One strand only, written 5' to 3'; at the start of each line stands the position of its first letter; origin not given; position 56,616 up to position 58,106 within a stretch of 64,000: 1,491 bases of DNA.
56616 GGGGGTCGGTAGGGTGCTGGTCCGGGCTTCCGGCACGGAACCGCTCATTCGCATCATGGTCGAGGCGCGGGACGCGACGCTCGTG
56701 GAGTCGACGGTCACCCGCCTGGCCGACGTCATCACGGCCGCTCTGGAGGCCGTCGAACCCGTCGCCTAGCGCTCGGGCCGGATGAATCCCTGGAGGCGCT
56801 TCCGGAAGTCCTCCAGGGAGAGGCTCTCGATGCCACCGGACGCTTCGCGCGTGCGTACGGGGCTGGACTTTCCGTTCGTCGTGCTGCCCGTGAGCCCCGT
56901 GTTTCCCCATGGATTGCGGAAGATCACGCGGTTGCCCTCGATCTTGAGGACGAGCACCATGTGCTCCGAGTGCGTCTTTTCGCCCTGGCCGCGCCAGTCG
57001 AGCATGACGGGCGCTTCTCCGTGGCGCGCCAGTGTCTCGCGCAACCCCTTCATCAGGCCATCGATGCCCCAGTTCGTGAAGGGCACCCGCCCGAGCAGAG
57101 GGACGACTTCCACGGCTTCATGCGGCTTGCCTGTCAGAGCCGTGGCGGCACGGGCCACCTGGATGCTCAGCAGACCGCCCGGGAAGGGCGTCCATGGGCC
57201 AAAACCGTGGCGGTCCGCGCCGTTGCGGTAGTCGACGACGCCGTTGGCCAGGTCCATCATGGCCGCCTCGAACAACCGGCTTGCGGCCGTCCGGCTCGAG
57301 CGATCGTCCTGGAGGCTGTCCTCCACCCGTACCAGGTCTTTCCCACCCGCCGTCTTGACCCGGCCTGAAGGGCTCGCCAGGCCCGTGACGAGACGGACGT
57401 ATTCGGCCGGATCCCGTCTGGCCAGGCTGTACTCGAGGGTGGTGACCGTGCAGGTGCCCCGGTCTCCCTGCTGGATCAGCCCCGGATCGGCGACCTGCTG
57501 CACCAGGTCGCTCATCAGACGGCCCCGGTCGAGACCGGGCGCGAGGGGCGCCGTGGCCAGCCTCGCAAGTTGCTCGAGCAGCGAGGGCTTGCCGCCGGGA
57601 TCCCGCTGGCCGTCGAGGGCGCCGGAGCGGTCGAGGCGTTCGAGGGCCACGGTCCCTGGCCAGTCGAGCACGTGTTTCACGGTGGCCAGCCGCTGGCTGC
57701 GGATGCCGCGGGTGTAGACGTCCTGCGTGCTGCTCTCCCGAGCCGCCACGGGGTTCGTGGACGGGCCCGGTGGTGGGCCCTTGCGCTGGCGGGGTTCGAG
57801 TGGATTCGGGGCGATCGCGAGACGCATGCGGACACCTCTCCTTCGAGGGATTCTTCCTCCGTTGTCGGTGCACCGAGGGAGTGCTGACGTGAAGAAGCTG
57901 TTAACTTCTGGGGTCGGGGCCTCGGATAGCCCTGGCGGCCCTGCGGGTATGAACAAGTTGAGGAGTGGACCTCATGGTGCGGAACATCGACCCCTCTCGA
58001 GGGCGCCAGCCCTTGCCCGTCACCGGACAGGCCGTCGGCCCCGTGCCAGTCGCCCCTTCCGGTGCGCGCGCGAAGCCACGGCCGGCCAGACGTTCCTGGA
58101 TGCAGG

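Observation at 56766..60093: Divergent module: papain-like cysteine-peptidase-fold protein, HExxH protein and coupled beta-barrel-like secreted protein, wedged between glmM and maf-mreBCD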

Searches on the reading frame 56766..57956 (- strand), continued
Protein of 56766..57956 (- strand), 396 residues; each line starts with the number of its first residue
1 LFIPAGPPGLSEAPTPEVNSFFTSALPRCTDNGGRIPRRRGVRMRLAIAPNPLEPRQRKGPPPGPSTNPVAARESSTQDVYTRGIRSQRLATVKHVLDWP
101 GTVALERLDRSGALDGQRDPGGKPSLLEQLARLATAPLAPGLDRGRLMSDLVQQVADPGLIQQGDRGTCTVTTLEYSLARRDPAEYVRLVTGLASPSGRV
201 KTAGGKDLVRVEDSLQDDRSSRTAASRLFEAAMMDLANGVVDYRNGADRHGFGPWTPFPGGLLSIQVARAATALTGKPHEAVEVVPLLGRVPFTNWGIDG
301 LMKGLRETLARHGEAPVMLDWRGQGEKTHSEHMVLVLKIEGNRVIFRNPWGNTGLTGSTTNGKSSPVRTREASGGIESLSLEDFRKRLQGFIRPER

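Call 52: search_protein_families(library=pfam, alignment_id=A1, max_evalue=10)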
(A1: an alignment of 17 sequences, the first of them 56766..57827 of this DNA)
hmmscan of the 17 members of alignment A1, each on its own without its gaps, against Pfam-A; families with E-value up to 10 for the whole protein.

A. member 1, window:56766-57827:- (353 aa): 0 families

B. families by the number of members that match (of 17 scanned): 4 families
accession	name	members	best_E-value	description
PF13628.12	DUF4142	1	0.0022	Domain of unknown function (DUF4142)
PF17713.6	DUF5558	1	0.1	Family of unknown function (DUF5558)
PF05354.17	Phage_attach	1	0.14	Phage Head-Tail Attachment protein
PF09106.17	SelB-wing_2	1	0.14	Elongation factor SelB, winged helix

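Call 62: search_protein_families(library=padloc, proteins=[window:56766-57827:-], max_evalue=1)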
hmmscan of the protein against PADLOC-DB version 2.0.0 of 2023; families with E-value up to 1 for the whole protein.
window:56766-57827:- (353 aa): 0 families

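Call 63: search_protein_families(library=phrogs, proteins=[window:56766-57827:-], max_evalue=1)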
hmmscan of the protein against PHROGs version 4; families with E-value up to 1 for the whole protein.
window:56766-57827:- (353 aa): 0 families
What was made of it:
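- There are no PADLOC or PHROG hits (calls 62, 63). PADLOC and PHROGs give nothing (calls 62, 63).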

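Call 71: search_protein_families(library=ncbifam, proteins=[L005:7061-7831:-, L005:6755-7045:-, L005:4383-6722:-], max_evalue=0.001)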
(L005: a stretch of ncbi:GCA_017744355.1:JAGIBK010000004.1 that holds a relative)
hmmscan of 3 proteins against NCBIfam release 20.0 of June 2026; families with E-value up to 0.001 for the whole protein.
L005:7061-7831:- (256 aa): 0 families

L005:6755-7045:- (96 aa): 0 families

L005:4383-6722:- (779 aa): 12 families
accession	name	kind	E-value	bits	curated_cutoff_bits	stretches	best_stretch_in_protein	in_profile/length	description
NF007109.1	PRK09558.1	equivalog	1.9e-20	73.1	600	1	64-256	33-221/550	bifunctional UDP-sugar hydrolase/5'-nucleotidase UshA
NF041198.1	UshA_like_PCGU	equivalog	4.3e-20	71.8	275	1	62-284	19-241/519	UshA-like (seleno)protein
NF006934.0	PRK09419.1-1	subfamily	1.5e-19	69.2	1646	1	66-261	52-244/1174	multifunctional 2',3'-cyclic-nucleotide 2'-phosphodiesterase/3'-nucleotidase/5'-nucleotidase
TIGR04486.1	thiosulf_SoxB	equivalog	2.2e-18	65.9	550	1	95-314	115-329/556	thiosulfohydrolase SoxB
NF006938.0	PRK09420.1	equivalog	2.4e-17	62.6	486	1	66-260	24-232/648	bifunctional 2',3'-cyclic-nucleotide 2'-phosphodiesterase/3'-nucleotidase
TIGR01390.1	CycNucDiestase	equivalog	1.4e-14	53.6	883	1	82-260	16-210/626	2',3'-cyclic-nucleotide 2'-phosphodiesterase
NF008871.0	PRK11907.1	equivalog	1.6e-12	46.4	1266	1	67-256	116-320/814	bifunctional 2',3'-cyclic-nucleotide 2'-phosphodiesterase/3'-nucleotidase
NF006937.0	PRK09419.1-4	equivalog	2.9e-12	44.9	2554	1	82-258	37-232/1411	multifunctional 2',3'-cyclic-nucleotide 2'-phosphodiesterase/3'-nucleotidase/5'-nucleotidase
NF040549.1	Nt5e_LPXTG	exception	2e-10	39.6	1050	1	50-164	82-186/731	cell surface ecto-5'-nucleotidase Nt5e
NF006935.0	PRK09419.1-2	equivalog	5.9e-10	37.4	2801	1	67-196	47-185/1445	multifunctional 2',3'-cyclic-nucleotide 2'-phosphodiesterase/3'-nucleotidase/5'-nucleotidase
TIGR01530.1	nadN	equivalog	1.4e-09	37.1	436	1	67-276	1-213/550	NAD nucleotidase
NF006936.0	PRK09419.1-3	equivalog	0.00014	19.6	2542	1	91-254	728-903/1212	multifunctional 2',3'-cyclic-nucleotide 2'-phosphodiesterase/3'-nucleotidase/5'-nucleotidase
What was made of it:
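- Tried and rejected: The 779-aa protein is UshA-like (call 71).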

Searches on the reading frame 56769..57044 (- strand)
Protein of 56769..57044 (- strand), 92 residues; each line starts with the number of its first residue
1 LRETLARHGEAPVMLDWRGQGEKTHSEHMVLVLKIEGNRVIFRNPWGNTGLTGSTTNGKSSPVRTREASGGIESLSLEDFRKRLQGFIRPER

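Call 75: search_solved_structures(query=A6, max_evalue=10, show_alignments=4)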
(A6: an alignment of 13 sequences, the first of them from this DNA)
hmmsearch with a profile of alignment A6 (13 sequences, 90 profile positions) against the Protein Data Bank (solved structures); distinct sequences matched with E-value up to 10: 5.
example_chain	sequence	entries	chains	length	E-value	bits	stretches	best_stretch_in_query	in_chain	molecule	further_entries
2wok_A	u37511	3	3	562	0.0025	20.9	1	4-46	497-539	CLAVULANIC ACID BIOSYNTHESIS OLIGOPEPTIDE BINDING PROTEIN 2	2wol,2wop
4d8h_A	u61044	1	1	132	0.055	16.6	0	24-51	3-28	de novo protein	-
3q7w_A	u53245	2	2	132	0.18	14.9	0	24-51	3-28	de novo designed beta-trefoil architecture with symmetric primary structure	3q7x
4qkr_A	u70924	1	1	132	0.32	14.1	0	24-52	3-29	DE NOVO PROTEIN 6XTYR/PV2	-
5but_A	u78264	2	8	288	0.43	13.7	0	20-40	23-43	Ktr system potassium uptake protein A,Ktr system potassium uptake protein A | Ktr system potassium uptake protein A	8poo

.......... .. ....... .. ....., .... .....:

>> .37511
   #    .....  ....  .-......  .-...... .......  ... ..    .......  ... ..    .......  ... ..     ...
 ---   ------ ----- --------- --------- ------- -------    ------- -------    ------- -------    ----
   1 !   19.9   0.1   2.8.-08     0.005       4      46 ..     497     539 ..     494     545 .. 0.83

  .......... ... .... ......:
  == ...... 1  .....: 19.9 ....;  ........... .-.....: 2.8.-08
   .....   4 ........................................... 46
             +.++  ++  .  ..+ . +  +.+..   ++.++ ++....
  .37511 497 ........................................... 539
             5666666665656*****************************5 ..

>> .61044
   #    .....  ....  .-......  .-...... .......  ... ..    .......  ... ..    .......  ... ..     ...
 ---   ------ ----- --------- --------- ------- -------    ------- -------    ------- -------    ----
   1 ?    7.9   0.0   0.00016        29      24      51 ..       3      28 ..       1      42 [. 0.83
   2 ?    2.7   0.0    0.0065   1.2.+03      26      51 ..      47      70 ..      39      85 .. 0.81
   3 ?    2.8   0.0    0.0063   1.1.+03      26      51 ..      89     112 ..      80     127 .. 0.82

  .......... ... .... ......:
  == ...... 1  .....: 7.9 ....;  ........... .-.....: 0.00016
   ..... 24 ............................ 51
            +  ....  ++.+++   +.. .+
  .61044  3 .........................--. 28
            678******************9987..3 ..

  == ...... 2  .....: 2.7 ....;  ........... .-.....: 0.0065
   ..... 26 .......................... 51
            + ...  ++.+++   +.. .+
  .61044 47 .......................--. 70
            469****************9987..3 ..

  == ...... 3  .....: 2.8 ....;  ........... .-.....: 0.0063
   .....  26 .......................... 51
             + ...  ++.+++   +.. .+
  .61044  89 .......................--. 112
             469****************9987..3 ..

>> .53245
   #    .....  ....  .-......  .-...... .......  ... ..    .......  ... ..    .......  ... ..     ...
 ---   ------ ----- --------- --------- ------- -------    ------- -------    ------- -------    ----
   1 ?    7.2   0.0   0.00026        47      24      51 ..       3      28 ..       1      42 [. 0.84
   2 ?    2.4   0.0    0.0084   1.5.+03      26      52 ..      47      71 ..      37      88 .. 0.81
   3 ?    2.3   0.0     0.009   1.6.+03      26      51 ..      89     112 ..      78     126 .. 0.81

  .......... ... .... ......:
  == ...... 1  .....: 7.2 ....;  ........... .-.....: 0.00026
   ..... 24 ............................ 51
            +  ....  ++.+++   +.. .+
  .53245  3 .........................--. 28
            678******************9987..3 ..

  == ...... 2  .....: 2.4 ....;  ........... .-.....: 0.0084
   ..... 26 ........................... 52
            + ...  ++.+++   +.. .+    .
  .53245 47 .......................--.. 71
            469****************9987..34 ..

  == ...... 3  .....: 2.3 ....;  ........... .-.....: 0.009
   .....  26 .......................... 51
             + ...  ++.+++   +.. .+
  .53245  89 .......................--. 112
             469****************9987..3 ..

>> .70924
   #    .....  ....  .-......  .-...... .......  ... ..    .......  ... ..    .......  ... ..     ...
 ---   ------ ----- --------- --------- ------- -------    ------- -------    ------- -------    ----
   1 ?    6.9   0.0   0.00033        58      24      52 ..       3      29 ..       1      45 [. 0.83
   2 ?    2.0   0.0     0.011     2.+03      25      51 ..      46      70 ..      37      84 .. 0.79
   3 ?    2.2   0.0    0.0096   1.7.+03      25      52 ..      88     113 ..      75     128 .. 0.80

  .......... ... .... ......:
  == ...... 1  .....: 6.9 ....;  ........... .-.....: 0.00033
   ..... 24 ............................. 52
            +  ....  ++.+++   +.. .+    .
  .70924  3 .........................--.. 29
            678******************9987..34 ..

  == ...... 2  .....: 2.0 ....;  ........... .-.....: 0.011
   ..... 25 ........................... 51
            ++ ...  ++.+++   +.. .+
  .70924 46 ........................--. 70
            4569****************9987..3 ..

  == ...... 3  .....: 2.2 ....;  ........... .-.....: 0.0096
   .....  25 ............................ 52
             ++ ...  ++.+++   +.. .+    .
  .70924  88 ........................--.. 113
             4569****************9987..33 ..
